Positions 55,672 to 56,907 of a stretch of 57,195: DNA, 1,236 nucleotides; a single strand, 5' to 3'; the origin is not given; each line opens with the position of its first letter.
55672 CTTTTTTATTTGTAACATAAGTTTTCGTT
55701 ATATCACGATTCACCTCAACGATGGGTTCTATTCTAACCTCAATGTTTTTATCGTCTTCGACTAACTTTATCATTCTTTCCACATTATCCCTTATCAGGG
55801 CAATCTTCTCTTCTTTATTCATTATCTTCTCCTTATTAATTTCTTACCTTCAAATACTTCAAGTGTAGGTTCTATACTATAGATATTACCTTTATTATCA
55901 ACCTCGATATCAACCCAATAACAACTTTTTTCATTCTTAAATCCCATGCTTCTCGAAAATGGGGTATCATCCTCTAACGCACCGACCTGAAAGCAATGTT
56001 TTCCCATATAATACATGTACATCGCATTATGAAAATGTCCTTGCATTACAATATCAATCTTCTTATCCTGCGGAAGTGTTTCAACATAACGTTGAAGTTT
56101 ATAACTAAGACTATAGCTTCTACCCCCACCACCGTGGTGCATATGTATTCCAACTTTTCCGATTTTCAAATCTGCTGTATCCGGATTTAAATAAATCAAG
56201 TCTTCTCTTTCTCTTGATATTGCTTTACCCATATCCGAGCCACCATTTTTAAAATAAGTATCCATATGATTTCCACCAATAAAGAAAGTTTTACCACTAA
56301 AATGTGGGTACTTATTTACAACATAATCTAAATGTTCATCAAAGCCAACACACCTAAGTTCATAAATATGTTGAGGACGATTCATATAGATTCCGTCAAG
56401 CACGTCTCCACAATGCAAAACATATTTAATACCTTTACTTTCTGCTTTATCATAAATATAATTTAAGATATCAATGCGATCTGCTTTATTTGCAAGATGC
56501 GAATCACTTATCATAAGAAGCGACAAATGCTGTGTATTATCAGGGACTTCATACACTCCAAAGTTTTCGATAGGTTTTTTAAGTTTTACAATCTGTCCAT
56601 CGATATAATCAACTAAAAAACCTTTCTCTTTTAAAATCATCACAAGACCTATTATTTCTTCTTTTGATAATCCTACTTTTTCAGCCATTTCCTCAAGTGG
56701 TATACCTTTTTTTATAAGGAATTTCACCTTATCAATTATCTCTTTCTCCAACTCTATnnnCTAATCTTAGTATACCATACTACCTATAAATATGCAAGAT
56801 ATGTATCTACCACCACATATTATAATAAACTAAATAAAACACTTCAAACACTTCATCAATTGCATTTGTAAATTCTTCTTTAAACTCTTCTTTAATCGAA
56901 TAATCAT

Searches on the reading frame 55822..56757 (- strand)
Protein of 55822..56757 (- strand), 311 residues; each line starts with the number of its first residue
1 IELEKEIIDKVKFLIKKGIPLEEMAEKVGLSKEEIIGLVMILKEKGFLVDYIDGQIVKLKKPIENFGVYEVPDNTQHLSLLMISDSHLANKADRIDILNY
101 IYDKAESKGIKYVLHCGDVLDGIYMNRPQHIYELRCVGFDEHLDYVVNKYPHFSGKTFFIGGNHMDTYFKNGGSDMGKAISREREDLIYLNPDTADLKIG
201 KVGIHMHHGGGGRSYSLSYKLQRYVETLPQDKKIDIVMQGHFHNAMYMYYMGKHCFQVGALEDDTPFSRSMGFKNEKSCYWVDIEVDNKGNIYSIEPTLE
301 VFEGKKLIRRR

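Call 53: search_protein_families(library=phrogs, proteins=[window:55822-56757:-], max_evalue=0.00001)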
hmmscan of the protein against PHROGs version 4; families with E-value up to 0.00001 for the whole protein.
window:55822-56757:- (311 aa): 2 families
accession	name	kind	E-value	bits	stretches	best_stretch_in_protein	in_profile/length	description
phrog_7339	-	DNA, RNA and nucleotide metabolism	5.1e-11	43.4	1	73-252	25-208/263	DNA repair exonuclease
phrog_284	-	DNA, RNA and nucleotide metabolism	4.8e-07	30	1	193-280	288-376/398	exonuclease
